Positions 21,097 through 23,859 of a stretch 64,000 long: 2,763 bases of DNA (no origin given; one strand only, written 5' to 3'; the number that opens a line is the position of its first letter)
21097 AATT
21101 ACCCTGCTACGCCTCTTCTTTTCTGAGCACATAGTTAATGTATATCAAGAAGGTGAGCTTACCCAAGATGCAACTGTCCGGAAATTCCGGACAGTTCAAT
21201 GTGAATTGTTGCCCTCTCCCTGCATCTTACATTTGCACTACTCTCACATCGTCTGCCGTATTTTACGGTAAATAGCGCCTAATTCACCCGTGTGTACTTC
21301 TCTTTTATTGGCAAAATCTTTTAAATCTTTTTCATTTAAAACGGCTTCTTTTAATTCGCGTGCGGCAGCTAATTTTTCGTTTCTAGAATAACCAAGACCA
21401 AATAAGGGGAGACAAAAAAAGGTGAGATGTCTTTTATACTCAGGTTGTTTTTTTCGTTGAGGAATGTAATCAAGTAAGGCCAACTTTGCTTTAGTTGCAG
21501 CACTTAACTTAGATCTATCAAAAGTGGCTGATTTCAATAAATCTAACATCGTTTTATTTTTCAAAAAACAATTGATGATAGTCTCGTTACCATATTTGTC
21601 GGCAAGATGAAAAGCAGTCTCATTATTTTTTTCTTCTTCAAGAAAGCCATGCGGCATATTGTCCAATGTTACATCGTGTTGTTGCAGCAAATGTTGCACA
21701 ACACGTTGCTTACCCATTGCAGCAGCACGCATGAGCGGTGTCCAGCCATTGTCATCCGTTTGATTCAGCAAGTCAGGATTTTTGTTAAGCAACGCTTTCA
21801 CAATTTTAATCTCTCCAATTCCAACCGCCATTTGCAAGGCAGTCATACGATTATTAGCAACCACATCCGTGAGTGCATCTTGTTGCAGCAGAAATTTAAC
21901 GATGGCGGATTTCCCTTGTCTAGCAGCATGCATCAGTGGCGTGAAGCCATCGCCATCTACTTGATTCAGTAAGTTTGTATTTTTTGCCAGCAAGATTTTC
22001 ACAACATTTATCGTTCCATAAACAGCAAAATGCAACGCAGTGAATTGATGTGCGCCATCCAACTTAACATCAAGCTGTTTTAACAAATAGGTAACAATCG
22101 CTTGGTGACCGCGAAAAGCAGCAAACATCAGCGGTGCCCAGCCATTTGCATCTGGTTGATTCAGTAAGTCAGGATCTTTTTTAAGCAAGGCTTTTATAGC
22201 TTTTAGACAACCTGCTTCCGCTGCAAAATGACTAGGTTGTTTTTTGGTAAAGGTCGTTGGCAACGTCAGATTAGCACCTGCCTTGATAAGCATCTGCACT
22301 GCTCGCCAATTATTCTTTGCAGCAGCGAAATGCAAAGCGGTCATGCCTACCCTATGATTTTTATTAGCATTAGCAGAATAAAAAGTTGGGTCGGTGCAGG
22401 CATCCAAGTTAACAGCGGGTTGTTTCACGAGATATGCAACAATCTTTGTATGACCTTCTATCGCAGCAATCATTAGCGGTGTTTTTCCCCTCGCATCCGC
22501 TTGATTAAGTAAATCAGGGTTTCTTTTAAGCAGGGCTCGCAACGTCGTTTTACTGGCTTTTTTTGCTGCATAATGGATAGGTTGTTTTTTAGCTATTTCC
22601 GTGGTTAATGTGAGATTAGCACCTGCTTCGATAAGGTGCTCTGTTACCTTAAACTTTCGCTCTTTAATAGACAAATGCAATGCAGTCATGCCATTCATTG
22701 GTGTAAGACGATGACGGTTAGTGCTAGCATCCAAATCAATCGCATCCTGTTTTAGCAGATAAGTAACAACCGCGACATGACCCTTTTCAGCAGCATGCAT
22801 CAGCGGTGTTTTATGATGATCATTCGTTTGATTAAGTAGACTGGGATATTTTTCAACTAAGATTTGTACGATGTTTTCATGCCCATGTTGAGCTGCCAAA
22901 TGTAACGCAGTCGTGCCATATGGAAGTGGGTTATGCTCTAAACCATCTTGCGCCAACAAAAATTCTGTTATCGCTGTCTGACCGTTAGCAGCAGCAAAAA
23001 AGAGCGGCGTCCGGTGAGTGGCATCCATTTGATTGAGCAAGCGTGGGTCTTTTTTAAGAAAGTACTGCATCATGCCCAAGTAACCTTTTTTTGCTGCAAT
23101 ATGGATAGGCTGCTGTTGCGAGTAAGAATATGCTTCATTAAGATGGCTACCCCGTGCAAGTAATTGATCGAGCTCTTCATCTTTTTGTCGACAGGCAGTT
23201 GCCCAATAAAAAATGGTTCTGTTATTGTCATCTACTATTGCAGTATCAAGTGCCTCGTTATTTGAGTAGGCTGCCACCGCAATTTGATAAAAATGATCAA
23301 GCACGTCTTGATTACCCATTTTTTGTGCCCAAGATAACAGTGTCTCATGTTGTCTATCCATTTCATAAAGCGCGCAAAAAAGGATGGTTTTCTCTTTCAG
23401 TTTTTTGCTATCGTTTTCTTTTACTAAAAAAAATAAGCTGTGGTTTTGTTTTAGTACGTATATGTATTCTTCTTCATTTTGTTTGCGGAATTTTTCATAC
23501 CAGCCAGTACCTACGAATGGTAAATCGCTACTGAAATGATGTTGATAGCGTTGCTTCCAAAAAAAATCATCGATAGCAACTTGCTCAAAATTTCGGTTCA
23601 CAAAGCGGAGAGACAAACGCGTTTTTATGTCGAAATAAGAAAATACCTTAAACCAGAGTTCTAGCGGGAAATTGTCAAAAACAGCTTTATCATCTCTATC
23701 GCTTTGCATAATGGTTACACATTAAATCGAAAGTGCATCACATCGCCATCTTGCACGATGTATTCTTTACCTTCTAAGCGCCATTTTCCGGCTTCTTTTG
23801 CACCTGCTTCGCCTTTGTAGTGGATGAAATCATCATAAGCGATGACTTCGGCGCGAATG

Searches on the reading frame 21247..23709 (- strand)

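Call 41: search_protein_families(library=ncbifam, proteins=[window:21247-23709:-], max_evalue=0.00001)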
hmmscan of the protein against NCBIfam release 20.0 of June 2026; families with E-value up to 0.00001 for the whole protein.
window:21247-23709:- (821 aa): 9 families
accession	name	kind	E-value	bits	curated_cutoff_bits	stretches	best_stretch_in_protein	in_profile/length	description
NF043022.1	T4SS_AnkG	equivalog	5.8e-41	140.7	500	2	267-370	332-433/455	Dot/Icm T4SS effector AnkG/AnkZ/LegA7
NF041931.2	MzaA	equivalog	1.5e-40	139.7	800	3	565-640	13-87/726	MZA anti-phage system associated sigma-70 family RNA polymerase sigma factor MzaA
NF043021.1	T4SS_AnkF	equivalog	9.5e-40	136.7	1000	3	373-470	584-681/917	Dot/Icm T4SS effector AnkF/LegA14/Ceg31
NF043029.1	T4SS_AnkY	equivalog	1.3e-34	119.5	600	1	545-628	449-531/543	Dot/Icm T4SS effector AnkY/LegA9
NF043028.1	T4SS_AnkX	equivalog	2.1e-33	115.5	1400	3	523-665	582-729/938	Dot/Icm T4SS effector AnkN/AnkX/LegA8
NF043019.1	T4SS_AnkC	equivalog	6.4e-29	101.1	450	3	449-515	161-227/459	Dot/Icm T4SS effector AnkC/LegA12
NF043023.1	T4SS_AnkH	equivalog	1.3e-23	83.5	600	1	576-682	20-124/467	Dot/Icm T4SS effector AnkH/LegA3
NF043024.1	T4SS_AnkI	equivalog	1.5e-10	40.5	550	0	567-616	220-269/439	Dot/Icm T4SS effector AnkI/LegAS4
TIGR00870.1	trp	subfamily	2.9e-08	32.3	498.75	0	379-544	60-199/747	transient-receptor-potential calcium channel protein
